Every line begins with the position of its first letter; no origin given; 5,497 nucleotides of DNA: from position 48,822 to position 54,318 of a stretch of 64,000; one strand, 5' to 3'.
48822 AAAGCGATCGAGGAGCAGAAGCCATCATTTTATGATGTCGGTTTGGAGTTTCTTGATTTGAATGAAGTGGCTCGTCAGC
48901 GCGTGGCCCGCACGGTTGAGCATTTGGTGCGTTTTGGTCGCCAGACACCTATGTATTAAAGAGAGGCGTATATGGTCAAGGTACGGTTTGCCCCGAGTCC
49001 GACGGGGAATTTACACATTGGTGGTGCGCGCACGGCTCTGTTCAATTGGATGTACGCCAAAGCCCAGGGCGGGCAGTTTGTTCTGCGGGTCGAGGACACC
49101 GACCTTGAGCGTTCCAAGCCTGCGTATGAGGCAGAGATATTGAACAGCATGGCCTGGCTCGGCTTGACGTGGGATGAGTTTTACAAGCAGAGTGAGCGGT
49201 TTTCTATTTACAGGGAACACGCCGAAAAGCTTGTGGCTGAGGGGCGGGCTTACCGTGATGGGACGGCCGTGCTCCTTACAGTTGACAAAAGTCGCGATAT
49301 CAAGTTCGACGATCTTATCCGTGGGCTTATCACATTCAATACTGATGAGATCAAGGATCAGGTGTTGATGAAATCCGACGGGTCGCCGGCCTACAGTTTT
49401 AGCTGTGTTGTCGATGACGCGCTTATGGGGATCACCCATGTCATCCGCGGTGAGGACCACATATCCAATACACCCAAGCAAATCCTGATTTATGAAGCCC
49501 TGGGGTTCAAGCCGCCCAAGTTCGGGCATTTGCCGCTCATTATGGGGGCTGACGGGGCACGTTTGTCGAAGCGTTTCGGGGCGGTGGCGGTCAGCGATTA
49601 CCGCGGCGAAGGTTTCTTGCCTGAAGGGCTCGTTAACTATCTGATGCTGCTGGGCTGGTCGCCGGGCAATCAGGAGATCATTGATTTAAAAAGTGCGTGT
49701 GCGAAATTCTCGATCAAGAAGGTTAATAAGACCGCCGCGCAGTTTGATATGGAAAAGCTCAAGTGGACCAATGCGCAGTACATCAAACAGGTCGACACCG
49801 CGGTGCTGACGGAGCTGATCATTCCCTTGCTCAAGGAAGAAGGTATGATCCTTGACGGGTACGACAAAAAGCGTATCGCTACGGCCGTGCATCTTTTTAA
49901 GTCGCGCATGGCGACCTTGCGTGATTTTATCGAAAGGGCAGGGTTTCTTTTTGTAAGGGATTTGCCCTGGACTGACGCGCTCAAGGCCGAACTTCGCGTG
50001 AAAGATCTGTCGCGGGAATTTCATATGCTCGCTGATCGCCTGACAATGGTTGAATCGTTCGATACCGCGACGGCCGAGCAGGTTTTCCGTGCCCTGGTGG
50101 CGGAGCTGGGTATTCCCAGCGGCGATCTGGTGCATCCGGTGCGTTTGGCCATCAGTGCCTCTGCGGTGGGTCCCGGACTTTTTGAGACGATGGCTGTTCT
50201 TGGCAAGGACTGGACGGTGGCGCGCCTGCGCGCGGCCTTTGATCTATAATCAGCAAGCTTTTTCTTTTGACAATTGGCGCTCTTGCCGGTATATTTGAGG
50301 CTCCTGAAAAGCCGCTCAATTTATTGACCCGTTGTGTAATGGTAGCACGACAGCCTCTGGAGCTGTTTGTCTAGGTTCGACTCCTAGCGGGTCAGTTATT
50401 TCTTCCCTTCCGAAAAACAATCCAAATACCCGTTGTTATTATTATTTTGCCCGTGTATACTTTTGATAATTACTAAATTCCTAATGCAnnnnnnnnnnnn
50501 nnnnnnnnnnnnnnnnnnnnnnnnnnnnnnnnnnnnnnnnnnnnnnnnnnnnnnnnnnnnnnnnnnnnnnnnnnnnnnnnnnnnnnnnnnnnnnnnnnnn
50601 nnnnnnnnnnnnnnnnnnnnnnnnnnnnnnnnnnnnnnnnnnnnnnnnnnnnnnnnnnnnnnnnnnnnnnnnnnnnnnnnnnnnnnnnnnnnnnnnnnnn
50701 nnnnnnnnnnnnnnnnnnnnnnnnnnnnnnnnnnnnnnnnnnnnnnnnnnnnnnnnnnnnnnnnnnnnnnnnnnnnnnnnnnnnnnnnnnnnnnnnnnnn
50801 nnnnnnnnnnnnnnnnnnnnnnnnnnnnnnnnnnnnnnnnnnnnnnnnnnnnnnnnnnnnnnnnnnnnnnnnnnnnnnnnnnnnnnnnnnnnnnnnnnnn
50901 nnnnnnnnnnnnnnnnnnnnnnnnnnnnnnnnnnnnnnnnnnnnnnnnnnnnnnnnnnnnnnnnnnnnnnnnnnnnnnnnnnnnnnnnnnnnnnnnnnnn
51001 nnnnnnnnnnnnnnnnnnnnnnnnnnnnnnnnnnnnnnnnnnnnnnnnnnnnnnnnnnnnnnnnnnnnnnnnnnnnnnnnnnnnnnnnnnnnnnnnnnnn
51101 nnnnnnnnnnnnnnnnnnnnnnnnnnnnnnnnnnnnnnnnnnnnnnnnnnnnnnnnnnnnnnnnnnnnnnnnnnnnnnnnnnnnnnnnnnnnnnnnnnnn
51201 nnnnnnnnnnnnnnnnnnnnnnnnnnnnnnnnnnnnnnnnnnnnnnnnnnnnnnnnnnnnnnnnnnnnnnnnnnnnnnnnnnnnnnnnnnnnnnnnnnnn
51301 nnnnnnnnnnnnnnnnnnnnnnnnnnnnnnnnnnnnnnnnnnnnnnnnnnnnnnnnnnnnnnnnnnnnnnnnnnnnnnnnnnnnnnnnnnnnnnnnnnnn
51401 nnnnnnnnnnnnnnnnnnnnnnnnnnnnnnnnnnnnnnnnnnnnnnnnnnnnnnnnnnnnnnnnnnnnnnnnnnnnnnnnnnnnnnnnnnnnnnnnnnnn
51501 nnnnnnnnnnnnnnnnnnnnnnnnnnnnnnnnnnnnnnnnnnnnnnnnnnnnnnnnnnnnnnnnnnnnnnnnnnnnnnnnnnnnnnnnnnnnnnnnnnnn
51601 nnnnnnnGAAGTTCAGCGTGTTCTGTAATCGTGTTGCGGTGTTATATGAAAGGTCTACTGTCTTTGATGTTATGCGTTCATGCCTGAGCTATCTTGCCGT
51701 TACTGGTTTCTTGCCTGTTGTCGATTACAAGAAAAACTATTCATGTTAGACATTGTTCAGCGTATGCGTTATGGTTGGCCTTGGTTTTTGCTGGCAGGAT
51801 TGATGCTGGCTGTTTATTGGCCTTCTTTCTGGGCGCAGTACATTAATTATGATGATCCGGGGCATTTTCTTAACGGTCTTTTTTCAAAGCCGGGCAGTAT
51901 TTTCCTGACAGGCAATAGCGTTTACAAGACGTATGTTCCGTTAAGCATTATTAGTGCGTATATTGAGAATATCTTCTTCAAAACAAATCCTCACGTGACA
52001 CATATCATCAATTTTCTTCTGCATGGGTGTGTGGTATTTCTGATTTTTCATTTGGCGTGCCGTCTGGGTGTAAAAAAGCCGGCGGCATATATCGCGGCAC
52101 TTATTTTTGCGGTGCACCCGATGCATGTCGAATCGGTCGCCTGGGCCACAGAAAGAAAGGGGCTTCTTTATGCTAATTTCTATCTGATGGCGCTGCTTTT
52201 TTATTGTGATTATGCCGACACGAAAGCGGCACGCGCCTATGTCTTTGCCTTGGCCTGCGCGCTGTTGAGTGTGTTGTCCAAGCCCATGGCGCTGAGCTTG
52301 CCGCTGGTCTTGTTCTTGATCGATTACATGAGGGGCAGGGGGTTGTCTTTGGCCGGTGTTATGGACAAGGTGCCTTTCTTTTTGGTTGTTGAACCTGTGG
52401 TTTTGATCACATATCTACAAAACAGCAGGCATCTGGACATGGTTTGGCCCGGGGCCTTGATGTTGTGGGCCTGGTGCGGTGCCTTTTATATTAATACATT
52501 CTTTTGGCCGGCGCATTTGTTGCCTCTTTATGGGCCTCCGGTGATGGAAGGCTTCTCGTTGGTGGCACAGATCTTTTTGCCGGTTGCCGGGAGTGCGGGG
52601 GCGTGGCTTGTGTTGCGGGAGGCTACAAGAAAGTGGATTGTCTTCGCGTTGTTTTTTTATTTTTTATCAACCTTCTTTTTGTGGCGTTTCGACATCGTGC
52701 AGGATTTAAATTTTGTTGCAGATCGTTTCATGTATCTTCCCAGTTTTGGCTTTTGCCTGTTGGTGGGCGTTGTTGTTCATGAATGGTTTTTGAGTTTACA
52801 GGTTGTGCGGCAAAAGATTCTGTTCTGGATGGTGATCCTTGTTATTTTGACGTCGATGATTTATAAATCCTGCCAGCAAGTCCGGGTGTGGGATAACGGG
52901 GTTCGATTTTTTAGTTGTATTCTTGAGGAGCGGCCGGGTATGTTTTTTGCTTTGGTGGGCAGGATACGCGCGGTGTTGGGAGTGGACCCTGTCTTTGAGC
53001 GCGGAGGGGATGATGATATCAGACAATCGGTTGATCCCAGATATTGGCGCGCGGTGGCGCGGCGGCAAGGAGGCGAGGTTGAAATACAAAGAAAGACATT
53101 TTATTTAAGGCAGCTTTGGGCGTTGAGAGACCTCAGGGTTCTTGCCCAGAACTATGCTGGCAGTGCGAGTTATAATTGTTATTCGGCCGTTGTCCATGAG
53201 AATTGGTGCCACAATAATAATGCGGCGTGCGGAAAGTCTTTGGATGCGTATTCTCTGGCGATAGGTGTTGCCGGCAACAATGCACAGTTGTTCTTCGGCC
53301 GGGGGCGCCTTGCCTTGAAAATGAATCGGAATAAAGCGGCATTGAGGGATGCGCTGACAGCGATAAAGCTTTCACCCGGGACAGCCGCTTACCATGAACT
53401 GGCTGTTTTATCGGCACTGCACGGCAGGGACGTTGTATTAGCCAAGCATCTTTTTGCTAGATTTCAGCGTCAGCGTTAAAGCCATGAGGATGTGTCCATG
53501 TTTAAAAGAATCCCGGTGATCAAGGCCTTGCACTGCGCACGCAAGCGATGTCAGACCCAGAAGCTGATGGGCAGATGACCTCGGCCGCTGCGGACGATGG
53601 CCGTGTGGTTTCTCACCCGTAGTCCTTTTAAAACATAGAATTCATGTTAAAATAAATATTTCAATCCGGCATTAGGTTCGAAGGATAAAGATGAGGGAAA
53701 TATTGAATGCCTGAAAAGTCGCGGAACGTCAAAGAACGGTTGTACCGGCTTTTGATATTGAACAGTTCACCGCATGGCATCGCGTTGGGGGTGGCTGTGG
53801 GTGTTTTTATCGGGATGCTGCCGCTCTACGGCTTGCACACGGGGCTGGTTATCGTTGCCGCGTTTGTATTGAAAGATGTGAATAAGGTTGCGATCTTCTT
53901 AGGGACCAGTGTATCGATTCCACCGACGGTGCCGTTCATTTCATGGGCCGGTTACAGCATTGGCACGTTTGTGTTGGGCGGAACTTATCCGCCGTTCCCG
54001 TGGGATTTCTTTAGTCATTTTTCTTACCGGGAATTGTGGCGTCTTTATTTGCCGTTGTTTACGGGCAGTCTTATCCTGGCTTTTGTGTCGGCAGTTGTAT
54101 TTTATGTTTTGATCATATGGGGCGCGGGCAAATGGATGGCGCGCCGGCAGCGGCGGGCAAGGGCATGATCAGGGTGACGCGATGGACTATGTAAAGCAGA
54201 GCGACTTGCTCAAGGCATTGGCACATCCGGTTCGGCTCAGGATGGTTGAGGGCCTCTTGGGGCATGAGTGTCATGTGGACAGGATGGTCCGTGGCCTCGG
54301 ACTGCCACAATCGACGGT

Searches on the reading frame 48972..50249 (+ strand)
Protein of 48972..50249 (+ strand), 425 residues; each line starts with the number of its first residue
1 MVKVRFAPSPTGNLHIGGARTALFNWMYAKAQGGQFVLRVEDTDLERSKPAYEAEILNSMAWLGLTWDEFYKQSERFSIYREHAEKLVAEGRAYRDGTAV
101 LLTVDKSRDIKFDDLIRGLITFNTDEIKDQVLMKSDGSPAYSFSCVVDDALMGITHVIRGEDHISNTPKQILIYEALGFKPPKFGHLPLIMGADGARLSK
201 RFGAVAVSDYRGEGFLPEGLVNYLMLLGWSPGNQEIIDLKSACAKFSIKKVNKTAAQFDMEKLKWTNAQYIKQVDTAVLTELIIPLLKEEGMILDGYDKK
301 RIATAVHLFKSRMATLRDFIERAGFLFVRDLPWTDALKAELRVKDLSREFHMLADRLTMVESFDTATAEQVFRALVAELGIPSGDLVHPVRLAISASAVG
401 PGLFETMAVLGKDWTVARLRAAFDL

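Call 41: search_protein_families(library=pfam, proteins=[window:48972-50249:+], max_evalue=0.01)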
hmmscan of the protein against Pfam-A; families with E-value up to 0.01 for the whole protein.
window:48972-50249:+ (425 aa): 2 families
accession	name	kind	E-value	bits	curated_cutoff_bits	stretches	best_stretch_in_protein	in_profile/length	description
PF00749.27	tRNA-synt_1c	-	4.8e-88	295.5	23.4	2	102-265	148-314/314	tRNA synthetases class I (E and Q), catalytic domain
PF19269.4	Anticodon_2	-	5.6e-27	95.3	23.6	1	284-422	7-140/141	Anticodon binding domain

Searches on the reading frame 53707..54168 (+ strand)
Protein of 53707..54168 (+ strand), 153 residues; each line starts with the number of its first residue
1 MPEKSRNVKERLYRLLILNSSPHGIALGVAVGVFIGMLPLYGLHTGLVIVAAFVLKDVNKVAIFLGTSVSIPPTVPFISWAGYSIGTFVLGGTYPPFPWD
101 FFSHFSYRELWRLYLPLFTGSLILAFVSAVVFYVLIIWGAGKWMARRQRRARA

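Call 41: search_protein_families(library=pfam, proteins=[window:53707-54168:+], max_evalue=0.01)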
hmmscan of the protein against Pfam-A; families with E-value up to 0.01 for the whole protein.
window:53707-54168:+ (153 aa): 1 family
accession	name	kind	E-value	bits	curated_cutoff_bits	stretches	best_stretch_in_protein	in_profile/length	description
PF09835.14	DUF2062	-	1e-30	107.1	27.4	1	6-148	2-146/147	Uncharacterized protein conserved in bacteria (DUF2062)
